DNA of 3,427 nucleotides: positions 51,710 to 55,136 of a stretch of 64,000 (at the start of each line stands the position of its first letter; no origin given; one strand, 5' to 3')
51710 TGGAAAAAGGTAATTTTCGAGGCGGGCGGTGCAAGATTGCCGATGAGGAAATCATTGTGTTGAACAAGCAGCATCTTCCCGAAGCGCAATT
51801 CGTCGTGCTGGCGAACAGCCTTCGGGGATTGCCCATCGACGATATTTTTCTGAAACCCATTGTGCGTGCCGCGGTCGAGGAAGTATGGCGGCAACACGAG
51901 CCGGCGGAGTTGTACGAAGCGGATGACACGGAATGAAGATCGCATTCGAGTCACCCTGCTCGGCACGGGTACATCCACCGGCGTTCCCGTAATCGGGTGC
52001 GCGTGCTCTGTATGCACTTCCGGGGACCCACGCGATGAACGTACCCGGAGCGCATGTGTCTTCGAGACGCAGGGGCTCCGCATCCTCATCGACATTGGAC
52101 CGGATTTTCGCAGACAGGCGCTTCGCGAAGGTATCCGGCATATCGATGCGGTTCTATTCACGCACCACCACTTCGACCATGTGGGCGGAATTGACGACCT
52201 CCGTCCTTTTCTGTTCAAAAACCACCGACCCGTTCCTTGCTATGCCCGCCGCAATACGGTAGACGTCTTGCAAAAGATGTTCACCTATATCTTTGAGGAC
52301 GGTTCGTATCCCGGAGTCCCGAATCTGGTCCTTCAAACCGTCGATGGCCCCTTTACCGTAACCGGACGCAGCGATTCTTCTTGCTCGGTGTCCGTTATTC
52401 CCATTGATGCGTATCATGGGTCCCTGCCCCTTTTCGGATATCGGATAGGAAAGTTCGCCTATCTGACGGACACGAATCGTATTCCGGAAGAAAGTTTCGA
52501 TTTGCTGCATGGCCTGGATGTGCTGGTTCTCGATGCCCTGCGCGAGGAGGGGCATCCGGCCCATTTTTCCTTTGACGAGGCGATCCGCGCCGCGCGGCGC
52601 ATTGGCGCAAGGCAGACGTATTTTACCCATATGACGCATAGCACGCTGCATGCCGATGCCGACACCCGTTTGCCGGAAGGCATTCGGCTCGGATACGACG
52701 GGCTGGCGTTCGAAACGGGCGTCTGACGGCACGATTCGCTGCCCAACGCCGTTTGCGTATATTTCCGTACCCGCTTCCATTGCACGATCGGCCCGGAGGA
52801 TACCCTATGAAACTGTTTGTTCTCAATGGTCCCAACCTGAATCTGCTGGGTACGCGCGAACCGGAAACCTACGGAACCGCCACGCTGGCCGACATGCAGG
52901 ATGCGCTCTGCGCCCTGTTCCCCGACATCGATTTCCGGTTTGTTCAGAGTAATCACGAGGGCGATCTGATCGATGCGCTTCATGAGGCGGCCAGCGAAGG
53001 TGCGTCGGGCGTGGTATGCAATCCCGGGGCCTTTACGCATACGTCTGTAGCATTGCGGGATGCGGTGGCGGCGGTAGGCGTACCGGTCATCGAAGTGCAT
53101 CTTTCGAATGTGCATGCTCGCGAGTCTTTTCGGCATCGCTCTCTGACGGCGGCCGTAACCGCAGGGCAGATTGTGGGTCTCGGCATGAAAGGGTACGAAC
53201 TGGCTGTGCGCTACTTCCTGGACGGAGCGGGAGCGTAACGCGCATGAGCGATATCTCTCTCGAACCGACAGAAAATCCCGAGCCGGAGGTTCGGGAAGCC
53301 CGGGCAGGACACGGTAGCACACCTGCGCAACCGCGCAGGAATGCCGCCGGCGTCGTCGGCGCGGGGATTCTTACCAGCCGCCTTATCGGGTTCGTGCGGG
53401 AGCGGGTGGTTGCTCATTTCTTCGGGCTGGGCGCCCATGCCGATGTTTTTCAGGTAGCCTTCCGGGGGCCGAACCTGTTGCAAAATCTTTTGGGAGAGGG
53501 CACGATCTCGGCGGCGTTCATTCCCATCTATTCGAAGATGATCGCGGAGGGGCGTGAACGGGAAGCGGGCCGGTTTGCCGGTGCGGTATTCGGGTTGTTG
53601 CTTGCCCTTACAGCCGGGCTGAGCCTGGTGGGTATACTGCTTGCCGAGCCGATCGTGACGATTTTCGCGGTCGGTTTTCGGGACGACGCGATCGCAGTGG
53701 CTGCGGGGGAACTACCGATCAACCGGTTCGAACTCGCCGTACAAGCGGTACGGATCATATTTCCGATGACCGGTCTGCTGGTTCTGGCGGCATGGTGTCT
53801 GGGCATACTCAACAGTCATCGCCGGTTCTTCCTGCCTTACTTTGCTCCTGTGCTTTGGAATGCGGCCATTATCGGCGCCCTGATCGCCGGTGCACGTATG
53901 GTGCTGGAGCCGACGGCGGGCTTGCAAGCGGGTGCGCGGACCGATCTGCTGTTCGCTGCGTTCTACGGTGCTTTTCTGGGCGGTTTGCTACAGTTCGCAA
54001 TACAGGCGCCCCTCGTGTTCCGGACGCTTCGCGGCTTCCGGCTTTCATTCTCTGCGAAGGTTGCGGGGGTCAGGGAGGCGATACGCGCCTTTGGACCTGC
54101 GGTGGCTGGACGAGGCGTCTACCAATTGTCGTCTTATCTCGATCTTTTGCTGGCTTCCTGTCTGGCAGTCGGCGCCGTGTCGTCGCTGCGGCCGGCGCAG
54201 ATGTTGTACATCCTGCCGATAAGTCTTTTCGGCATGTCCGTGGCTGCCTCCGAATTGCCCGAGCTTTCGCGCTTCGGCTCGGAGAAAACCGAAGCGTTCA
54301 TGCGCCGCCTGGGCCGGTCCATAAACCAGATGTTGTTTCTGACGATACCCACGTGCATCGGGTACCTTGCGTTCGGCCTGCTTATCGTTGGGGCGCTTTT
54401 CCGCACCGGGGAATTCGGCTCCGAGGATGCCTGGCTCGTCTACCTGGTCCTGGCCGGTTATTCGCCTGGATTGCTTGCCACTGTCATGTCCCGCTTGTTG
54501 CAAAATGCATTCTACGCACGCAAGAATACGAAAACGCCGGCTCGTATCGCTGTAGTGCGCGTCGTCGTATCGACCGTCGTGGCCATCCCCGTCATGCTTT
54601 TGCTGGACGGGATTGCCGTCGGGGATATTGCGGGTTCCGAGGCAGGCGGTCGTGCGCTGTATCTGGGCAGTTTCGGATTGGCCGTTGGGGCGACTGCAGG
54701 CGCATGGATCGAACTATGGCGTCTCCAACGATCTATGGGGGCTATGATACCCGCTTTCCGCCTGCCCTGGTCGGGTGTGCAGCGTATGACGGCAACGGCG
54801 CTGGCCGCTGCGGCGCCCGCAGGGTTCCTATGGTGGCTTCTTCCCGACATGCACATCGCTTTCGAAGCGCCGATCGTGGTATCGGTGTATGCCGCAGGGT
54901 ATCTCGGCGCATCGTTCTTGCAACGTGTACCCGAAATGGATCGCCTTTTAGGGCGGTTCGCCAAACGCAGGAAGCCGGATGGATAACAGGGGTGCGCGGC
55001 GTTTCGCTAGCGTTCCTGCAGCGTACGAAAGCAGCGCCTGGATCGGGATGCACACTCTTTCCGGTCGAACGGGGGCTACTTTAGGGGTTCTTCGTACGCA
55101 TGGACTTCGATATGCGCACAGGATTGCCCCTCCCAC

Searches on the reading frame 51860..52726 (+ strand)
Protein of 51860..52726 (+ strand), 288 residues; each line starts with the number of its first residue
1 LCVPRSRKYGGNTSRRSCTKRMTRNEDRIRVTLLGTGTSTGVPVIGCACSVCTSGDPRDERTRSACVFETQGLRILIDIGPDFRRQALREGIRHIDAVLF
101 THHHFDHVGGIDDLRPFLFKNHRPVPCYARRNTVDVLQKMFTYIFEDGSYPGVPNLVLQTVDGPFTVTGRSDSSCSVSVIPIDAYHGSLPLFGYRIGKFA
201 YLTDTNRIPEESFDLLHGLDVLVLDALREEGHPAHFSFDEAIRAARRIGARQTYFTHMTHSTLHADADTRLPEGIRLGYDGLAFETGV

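Call 68: search_protein_families(library=pfam, max_evalue=0.000001, proteins=[window:51860-52726:+])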
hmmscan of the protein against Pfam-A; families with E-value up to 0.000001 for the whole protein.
window:51860-52726:+ (288 aa): 2 families
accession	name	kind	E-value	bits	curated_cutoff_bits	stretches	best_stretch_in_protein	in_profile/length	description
PF12706.13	Lactamase_B_2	-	1.7e-40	139.2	27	1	74-258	2-200/200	Beta-lactamase superfamily domain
PF00753.33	Lactamase_B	-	1.7e-10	41.6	22.7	1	64-144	7-93/196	Metallo-beta-lactamase superfamily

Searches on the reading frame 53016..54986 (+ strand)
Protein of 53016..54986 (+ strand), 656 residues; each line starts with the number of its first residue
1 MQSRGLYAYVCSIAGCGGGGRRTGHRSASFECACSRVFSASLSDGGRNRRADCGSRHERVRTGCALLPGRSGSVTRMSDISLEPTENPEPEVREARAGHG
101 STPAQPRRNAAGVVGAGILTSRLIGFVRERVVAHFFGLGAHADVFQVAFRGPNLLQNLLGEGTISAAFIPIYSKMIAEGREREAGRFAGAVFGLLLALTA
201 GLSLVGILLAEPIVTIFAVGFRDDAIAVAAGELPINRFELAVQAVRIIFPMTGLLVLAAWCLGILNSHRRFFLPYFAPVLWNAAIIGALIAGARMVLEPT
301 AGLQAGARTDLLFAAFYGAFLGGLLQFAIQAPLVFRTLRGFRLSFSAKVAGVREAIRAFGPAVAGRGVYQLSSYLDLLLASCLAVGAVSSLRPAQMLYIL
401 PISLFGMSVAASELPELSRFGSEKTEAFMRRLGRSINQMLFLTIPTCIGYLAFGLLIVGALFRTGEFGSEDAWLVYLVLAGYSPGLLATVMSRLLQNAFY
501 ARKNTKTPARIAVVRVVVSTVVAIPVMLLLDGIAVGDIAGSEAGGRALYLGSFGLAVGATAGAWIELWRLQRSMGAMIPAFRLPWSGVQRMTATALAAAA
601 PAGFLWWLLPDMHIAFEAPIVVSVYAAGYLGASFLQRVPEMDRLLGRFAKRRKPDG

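Call 39: search_protein_families(library=pfam, proteins=[window:53016-54986:+])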
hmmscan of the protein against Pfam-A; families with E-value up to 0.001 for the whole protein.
window:53016-54986:+ (656 aa): 1 family
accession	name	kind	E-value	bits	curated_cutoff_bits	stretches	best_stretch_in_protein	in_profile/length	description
PF03023.19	MurJ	-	1.1e-80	271.9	27.4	1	132-531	1-373/451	Lipid II flippase MurJ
